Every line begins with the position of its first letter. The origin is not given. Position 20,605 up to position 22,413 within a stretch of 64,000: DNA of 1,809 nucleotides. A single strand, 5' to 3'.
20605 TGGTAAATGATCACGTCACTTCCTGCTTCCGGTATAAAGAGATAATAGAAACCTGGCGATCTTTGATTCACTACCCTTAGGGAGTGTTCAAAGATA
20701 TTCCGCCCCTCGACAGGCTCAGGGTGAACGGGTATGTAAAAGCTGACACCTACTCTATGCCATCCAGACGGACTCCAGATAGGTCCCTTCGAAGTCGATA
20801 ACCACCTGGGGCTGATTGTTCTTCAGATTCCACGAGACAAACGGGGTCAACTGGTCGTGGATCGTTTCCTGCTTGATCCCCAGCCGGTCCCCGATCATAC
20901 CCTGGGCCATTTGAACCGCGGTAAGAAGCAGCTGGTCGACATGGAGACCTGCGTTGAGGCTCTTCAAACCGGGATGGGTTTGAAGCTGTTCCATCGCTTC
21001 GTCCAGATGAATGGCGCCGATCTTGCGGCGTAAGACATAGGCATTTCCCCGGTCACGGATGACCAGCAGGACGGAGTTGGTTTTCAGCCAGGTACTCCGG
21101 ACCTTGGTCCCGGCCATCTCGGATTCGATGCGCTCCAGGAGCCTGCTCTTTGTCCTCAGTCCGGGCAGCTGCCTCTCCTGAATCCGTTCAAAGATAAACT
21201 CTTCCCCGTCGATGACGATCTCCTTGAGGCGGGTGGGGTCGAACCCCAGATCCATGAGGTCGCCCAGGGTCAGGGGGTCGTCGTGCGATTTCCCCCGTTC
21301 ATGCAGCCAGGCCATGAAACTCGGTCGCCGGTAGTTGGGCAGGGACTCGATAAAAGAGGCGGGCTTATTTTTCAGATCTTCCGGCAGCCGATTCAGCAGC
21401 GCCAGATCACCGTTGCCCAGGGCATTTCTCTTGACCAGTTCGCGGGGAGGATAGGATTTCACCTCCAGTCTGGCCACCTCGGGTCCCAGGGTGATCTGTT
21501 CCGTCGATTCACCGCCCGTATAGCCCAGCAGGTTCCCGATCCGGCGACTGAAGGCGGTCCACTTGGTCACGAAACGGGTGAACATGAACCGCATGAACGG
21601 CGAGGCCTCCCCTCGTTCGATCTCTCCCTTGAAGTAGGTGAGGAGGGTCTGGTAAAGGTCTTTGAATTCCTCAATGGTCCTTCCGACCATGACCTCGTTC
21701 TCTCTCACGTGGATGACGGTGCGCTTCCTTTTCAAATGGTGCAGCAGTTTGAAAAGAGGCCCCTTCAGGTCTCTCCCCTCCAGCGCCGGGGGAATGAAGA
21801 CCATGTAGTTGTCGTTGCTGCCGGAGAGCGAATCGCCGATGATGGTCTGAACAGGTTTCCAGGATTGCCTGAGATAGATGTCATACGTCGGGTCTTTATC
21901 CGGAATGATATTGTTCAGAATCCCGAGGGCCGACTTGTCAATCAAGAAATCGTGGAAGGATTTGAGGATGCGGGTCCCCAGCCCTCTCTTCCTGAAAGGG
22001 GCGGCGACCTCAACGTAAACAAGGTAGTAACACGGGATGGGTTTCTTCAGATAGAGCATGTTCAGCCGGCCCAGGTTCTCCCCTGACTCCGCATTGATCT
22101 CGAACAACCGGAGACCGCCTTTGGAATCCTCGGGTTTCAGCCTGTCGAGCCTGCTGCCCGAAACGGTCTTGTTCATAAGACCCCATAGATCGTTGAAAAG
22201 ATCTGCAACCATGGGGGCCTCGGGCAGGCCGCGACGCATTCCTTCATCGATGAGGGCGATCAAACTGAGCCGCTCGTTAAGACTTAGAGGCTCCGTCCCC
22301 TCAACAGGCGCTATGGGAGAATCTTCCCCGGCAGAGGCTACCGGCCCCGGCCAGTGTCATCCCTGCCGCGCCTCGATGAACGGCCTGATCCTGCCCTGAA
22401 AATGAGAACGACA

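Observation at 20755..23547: Phe/Tyr leader-peptide attenuator controlling an uncharacterised MBL-fold hydrolase and GNAT-like 502-aa protein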

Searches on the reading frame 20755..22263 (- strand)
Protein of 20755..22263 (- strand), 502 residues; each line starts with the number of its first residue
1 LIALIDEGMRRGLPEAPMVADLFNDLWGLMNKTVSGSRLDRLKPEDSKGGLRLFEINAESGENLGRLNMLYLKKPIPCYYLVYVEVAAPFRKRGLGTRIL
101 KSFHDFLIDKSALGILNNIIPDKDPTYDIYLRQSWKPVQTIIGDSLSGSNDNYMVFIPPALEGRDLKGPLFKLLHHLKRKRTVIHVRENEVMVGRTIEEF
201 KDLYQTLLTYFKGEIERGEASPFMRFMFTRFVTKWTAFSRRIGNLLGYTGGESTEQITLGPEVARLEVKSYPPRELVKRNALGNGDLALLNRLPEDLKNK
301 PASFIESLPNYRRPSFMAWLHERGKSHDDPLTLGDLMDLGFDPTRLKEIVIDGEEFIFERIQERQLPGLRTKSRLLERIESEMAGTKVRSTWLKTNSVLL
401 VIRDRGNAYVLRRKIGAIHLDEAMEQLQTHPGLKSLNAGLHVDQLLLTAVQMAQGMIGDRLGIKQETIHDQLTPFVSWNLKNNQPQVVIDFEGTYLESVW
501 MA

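Call 6: search_protein_families(library=pfam, proteins=[window:20755-22263:-])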
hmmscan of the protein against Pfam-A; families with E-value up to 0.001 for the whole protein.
window:20755-22263:- (502 aa): 0 families

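Call 7: search_protein_families(library=ncbifam, proteins=[window:20755-22263:-])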
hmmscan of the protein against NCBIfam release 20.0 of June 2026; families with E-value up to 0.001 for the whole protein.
window:20755-22263:- (502 aa): 0 families

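Call 13: find_homologous_proteins(query=window:20755-22263:-)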
Query window:20755-22263:- (502 aa): 945 proteins with E <= 0.001 among 8000 candidates; the best 120 are listed.
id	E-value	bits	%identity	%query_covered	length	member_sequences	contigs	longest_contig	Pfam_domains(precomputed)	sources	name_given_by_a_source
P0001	0.0e+0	1095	96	100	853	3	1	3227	PF12706.14,PF19583.6,PF00753.34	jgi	jgi:glyoxylase-like metal-dependent hydrolase (beta-lactamase superfamily II)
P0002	9.6e-287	970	85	100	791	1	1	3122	PF00753.34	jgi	jgi:glyoxylase-like metal-dependent hydrolase (beta-lactamase superfamily II)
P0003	8.6e-269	910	79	100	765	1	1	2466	PF00753.34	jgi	jgi:glyoxylase-like metal-dependent hydrolase (beta-lactamase superfamily II)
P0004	3.6e-268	908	80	100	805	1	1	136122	PF12706.14,PF00753.34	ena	-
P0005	4.9e-268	908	80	100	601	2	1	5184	-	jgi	jgi:hypothetical protein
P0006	1.5e-267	906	79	100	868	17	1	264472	PF12706.14,PF19583.6,PF00753.34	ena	-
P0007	1.1e-266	904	80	100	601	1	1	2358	-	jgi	jgi:hypothetical protein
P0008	3.0e-266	902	80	100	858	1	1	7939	PF12706.14,PF19583.6,PF00753.34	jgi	jgi:glyoxylase-like metal-dependent hydrolase (beta-lactamase superfamily II)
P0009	6.5e-266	901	79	100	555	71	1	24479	-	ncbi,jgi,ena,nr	ncbi:MAG TPA: GNAT family N-acetyltransferase [Thermodesulfobacteriota bacterium]|nr:GNAT family N-a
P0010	9.6e-265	897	79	100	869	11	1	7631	PF12706.14,PF19583.6,PF00753.34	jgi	jgi:glyoxylase-like metal-dependent hydrolase (beta-lactamase superfamily II)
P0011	1.4e-263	893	78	100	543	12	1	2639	-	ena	-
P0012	6.4e-263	891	79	100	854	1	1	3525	PF12706.14,PF00753.34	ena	-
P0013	2.0e-262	889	78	100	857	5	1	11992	PF12706.14,PF19583.6,PF00753.34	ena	-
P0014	4.3e-262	888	78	100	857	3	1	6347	PF12706.14,PF00753.34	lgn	-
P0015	4.4e-262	888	78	100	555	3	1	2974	-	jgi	-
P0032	2.8e-249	846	75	100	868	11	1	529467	PF12706.14,PF19583.6,PF00753.34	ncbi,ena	-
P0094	5.3e-206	703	61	100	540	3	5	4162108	-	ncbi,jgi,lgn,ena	-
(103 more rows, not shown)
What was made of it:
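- Homologues of the 502-aa ORF are mostly 850-870-aa MBL fusions, including one at 96% identity (call 13).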

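Call 17: find_related_loci(query=A1, collection=genome_contigs, flank=6000)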
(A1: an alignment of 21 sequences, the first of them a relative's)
Query A1 (853 aa) in genome_contigs; peptide patterns used: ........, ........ (x = any residue, [..] = any of these).
258 stretches matched a pattern; 227 encode a relative of the query (tblastn E <= 1e-3); the best 80 are kept; 80 distinct loci.
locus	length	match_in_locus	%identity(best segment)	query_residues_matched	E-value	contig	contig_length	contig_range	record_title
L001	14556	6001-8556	65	2-853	0e+0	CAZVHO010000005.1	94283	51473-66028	MAG TPA_asm: uncultured Thermodesulfobacteriota bacterium isolate binchicken_co266_158 genome assembly, contig: NODE_541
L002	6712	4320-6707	70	4-798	0e+0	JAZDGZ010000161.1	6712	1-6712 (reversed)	MAG: Pseudomonadota bacterium isolate MEGAHIT-group-0.292 k141_19245568, whole genome shotgun sequence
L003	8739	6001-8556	62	2-853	0e+0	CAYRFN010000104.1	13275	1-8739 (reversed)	MAG TPA_asm: uncultured Desulfobacteraceae bacterium isolate SRP323688_co1_105 genome assembly, contig: NODE_7242_length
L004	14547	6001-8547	62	5-853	0e+0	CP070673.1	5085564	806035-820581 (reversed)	MAG: Deltaproteobacteria bacterium isolate bin73 chromosome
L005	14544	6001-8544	59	6-853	0e+0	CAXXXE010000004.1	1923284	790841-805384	MAG: Desulfatiglandales bacterium isolate d5234fa8-f814-4557-af24-a28d4dae9633 genome assembly, contig: contig_4, whole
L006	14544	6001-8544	59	6-853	0e+0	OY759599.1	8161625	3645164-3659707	MAG: Desulfatiglandales bacterium isolate ef928343-fb2c-4ac1-bd77-a4af7a033044 genome assembly, chromosome: 1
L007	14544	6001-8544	60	6-853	0e+0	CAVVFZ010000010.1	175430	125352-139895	MAG: uncultured delta proteobacterium isolate MFD01721.bin.1.133 genome assembly, contig: contig_18565, whole genome sho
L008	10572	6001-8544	59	6-853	0e+0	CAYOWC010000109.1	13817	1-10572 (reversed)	MAG TPA_asm: uncultured Desulfobacteraceae bacterium isolate binchicken_co47_163 genome assembly, contig: NODE_3168_leng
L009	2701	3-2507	59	19-853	0e+0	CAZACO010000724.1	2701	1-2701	MAG TPA_asm: uncultured Desulfobacteraceae bacterium isolate binchicken_co129_686 genome assembly, contig: NODE_157991_l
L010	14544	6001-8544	57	6-853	0e+0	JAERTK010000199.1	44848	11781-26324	MAG: Desulfobacteraceae bacterium isolate BH30 c_000000005339, whole genome shotgun sequence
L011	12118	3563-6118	58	6-853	0e+0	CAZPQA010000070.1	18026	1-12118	MAG TPA_asm: uncultured Desulfobacteraceae bacterium isolate SRP167671_co4_58 genome assembly, contig: NODE_1949_length_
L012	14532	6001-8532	57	6-853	0e+0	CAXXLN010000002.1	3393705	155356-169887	MAG: Desulfatiglandales bacterium isolate 53c9cee3-5eb1-4031-9065-1ba860722897 genome assembly, contig: contig_2, whole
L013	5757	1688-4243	58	6-853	0e+0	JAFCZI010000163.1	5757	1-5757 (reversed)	MAG: Deltaproteobacteria bacterium isolate AB_03_Bin_182 AB_03_Bin_182_scaffold_25522, whole genome shotgun sequence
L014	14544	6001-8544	57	6-853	0e+0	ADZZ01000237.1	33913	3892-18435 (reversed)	Delta proteobacterium NaphS2 ctg_1101087565962, whole genome shotgun sequence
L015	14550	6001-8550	57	6-853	0e+0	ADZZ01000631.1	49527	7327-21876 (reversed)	Delta proteobacterium NaphS2 ctg_1101087565966, whole genome shotgun sequence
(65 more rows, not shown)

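Call 26: search_solved_structures(query=A2, max_evalue=10, show_alignments=2)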
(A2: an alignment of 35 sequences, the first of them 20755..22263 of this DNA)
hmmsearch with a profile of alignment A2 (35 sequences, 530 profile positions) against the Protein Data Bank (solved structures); distinct sequences matched with E-value up to 10: 4.
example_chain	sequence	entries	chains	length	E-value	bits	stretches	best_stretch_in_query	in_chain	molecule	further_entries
6yzz_A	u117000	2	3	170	0.3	12.5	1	108-174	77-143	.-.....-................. 50 | Acyl-CoA N-acyltransferases (NAT) superfamily protein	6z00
2e5n_A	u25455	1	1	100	0.78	11.2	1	334-391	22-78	RNA polymerase II elongation factor ELL2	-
4mi7_A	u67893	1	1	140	0.97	10.9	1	449-517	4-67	Bacteriophage encoded virulence factor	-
8pvw_A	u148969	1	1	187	1.3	10.4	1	205-248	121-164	Adenylate kinase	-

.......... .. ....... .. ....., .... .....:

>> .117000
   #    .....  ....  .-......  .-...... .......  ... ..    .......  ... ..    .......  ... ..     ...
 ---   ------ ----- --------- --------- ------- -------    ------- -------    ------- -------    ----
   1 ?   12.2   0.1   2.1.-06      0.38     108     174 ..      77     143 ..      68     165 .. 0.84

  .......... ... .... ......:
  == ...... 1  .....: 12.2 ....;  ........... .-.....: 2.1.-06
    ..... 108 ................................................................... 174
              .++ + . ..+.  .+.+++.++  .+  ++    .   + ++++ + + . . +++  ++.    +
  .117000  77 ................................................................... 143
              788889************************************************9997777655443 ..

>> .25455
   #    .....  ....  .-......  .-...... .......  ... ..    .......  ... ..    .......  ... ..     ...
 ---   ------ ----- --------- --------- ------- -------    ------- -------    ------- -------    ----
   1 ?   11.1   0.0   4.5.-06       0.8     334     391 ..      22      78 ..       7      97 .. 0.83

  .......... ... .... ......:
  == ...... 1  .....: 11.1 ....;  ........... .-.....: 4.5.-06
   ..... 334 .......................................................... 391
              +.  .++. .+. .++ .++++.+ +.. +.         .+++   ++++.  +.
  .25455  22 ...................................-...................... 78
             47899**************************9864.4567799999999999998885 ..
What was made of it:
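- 21784..22116 (-): GNAT domain (about residues 50-160 of the 502-aa ORF), with motif A R-K-R-G-L-G and a motif-B tyrosine. Naa50 matches at E = 0.3 (call 26).
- Tried and rejected: Only Naa50 at E = 0.3 (call 26).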

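Call 28: find_encoding_contigs(protein=P0001, flank=3000, max_places=3)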
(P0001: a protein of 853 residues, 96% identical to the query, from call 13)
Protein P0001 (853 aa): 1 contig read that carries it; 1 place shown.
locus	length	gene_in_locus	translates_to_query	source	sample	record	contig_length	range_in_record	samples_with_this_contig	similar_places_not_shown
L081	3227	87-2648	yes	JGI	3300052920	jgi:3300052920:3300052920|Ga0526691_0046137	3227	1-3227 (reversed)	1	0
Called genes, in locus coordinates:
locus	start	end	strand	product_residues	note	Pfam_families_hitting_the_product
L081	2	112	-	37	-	?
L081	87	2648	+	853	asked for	PF19583:ODP (faint), PF00753:Lactamase_B, PF12706:Lactamase_B_2 (faint)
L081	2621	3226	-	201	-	?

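Call 29: find_encoding_contigs(protein=P0004, flank=8000, max_places=2)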
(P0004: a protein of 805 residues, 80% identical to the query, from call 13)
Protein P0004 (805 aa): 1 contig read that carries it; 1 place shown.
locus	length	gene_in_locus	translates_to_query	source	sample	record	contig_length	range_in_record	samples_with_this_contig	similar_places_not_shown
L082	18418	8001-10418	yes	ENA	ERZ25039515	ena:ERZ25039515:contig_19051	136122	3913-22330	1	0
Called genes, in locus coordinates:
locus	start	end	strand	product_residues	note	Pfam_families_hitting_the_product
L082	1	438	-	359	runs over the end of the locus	PF02885:Glycos_trans_3N, PF00591:Glycos_transf_3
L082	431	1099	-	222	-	PF00117:GATase, PF07722:Peptidase_C26 (weak)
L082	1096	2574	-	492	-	PF04715:, PF00425:Chorismate_bind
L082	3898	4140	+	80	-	-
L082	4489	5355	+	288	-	PF00072:Response_reg, PF00990:GGDEF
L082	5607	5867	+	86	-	PF07238:PilZ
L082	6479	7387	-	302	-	PF00892:EamA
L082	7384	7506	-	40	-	PF06348:DUF1059 (weak)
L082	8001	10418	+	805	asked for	PF00753:Lactamase_B, PF12706:Lactamase_B_2 (weak)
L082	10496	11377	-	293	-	-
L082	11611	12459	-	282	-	PF00800:PDT, PF01842:ACT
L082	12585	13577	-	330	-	PF01959:DHQS, PF26558:DHQS_2nd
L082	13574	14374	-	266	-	PF01791:DeoC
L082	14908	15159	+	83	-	-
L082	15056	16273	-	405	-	PF13173:AAA_14, PF13635:DUF4143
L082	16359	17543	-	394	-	PF04015:DUF362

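Call 30: find_encoding_contigs(protein=P0006, flank=8000, max_places=2)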
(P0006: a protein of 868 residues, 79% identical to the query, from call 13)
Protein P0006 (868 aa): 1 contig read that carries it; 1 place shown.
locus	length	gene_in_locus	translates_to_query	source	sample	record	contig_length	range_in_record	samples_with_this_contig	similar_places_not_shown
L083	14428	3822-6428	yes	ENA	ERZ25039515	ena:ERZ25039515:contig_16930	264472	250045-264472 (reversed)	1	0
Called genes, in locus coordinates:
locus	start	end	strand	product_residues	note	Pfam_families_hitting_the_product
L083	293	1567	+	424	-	PF12838:Fer4_7 (weak), PF13484:Fer4_16 (weak)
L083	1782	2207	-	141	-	PF01850:PIN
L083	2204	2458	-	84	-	PF02604:PhdYeFM_antitox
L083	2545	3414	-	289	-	PF00892:EamA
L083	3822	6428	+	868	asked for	PF00753:Lactamase_B, PF12706:Lactamase_B_2 (weak), PF19583:ODP (faint)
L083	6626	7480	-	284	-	-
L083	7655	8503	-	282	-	PF00800:PDT, PF01842:ACT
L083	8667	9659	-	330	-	PF01959:DHQS, PF26558:DHQS_2nd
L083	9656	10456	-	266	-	PF01791:DeoC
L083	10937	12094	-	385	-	PF13173:AAA_14, PF13635:DUF4143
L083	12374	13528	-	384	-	PF04015:DUF362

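Call 31: predict_structure(alignment_id=A2)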
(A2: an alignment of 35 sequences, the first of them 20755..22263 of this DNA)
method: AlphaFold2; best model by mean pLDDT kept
length: 502 residues; sequences in the alignment: 35
mean_pLDDT: 62.3   pTM: 0.46
mean pLDDT of the five models: 62.3, 59.3, 58.5, 56.5, 53.3
residues with pLDDT >= 90: 36; 70-90: 184; 50-70: 98; < 50: 184
segments of 3 or more residues with pLDDT < 50: 1-59, 61-135, 147-151, 179-188, 244-255, 278-280, 314-316, 330-344
pLDDT, mean of each block of 10 residues (from residue 1): 28 31 28 28 36 43 43 38 43 46 45 39 43 54 57 55 66 50 41 72 81 82 73 64 48 49 60 54 66 81 78 52 61 41 65 86 81 89 87 90 81 84 72 82 90 92 82 86 83 85 86
secondary structure, 60 per line:
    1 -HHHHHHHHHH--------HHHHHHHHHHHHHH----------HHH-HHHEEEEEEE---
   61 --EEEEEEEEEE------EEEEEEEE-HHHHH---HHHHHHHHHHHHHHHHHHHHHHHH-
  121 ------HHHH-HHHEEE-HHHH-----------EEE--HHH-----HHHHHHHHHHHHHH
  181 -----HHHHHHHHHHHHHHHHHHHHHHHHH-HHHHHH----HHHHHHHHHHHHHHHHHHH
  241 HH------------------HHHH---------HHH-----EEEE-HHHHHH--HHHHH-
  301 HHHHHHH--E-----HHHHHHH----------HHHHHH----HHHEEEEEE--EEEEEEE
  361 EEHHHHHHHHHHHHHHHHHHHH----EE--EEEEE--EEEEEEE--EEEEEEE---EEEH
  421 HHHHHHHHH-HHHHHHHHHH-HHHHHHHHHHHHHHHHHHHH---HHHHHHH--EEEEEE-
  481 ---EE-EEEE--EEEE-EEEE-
elements in order: H2-11 H20-33 E51-57 E63-72 E79-86 H88-92 H96-119 H127-130 E135-137 H139-142 E154-156 H167-180 H186-210 H212-217 H222-242 H261-264 E282-285 H287-292 H295-299 H301-307 H316-322 H333-338 E346-351 E354-362 H363-382 E391-395 E398-404 E407-413 E417-419 H420-429 H431-440 H442-461 H465-471 E474-479 E487-490 E493-496 E498-501

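Call 35: fold_search(model_id=the predicted structure, library=pdb)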
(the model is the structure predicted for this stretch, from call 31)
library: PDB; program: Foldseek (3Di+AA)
matches with E <= 10: 1956; with E <= 0.001: 0
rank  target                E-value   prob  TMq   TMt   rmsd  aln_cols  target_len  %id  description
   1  9n88_A                4.8e-03  0.99  0.16  0.20   7.3       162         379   11  PROTAC-induced IRE1 ternary complex (released 2025-11-05)
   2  6xdb                  5.7e-03  0.97  0.15  0.18   8.7       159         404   12  Crystal structure of IRE1a in complex with G-6904 (released 2021-04-21)
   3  7ctx_A                6.4e-03  0.84  0.12  0.19  12.5       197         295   11  Crystal structure of Arabidopsis thaliana SOBIR1 kinase domain(residues 388-401 deleted) in complex with AMP-PNP and m (released 2022-04-27)
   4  4z7g_A                7.6e-03  0.99  0.17  0.22   6.8       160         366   12  Crystal structure of human IRE1 cytoplasmic kinase-RNase region - apo (released 2015-05-27)
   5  6urc_B                7.6e-03  0.97  0.15  0.18   8.7       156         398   12  Crystal structure of IRE1a in complex with compound 18 (released 2019-11-06)
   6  6m11_a                9.5e-03  0.97  0.15  0.12   8.8       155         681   12  Crystal structure of Rnase L in complex with Sunitinib (released 2020-09-02)
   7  6w3k                  1.1e-02  0.97  0.16  0.20   8.4       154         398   14  Structure of unphosphorylated human IRE1 bound to G-9807 (released 2020-12-09)
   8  8sam_A                1.1e-02  0.85  0.16  0.10  15.7       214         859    8  Crystal structure of class III lanthipeptide synthetase LP-GS-ThurKC in complex with ATP (released 2023-10-11)
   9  4z7g_B                1.1e-02  0.99  0.17  0.22   6.6       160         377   13  Crystal structure of human IRE1 cytoplasmic kinase-RNase region - apo (released 2015-05-27)
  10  6m12_a                1.1e-02  0.96  0.15  0.12   8.5       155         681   12  Crystal Structure of Rnase L in complex with SU11652 (released 2020-09-02)
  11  4b9d_B                1.3e-02  0.92  0.15  0.23   8.1       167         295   11  Crystal Structure of Human NIMA-related Kinase 1 (NEK1) with inhibitor. (released 2012-09-19)
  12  6c9f_A                1.3e-02  0.80  0.14  0.17   8.8       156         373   10  AMP-activated protein kinase bound to pharmacological activator R734 (released 2018-11-28)
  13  2nry_A                1.3e-02  0.91  0.15  0.23   8.3       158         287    7  Crystal structure of IRAK-4 (released 2006-12-12)
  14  8sam_B                1.4e-02  0.72  0.15  0.10  16.2       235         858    8  Crystal structure of class III lanthipeptide synthetase LP-GS-ThurKC in complex with ATP (released 2023-10-11)
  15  7ctv_B                1.5e-02  0.98  0.11  0.18   5.7        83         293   10  Crystal structure of Arabidopsis thaliana SOBIR1 kinase domain D489A mutant in complex with AMP-PNP and magnesium (released 2022-04-27)
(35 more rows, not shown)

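Call 37: search_protein_families(library=pfam, proteins=[window:20755-22263:-, P0094, P0009], max_evalue=10)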
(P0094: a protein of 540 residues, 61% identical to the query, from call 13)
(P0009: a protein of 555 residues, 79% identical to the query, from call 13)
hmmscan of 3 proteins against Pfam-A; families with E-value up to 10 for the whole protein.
window:20755-22263:- (502 aa): 2 families
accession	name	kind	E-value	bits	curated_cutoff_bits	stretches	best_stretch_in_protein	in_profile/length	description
PF00583.31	Acetyltransf_1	-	0.016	15.9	20.7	1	61-110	42-91/116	Acetyltransferase (GNAT) family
PF07664.17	FeoB_C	-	0.054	13.7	26.6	1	297-319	25-47/54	Ferrous iron transport protein B C terminus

P0094 (540 aa): 2 families
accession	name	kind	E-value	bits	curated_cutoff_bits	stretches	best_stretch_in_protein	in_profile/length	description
PF22192.2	GtgE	-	0.008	16.3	27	1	462-530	41-104/169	GtgE peptidase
PF00583.31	Acetyltransf_1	-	0.031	15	20.7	1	104-154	47-98/116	Acetyltransferase (GNAT) family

P0009 (555 aa): 2 families
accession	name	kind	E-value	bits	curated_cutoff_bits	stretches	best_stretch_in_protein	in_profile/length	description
PF00583.31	Acetyltransf_1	-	0.0018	18.9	20.7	1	114-165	42-93/116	Acetyltransferase (GNAT) family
PF22943.2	HTH_68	-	0.041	13.9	27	1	505-522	18-35/45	Putative helix-turn-helix domain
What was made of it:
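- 21784..22116 (-): Pfam Acetyltransf_1 is below threshold (15.9-18.9 bits against a cut-off of 20.7, call 37).
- On GNAT superfamily: 15.0-18.9 bits against a cut-off of 20.7 (call 37).
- On Known aromatic amino-acid pathway enzymes: No Pfam or NCBIfam hit (calls 6, 7, 37).
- Closest known: GNAT acyl-CoA N-acyltransferases. Different: It scores below Pfam's threshold (call 37).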
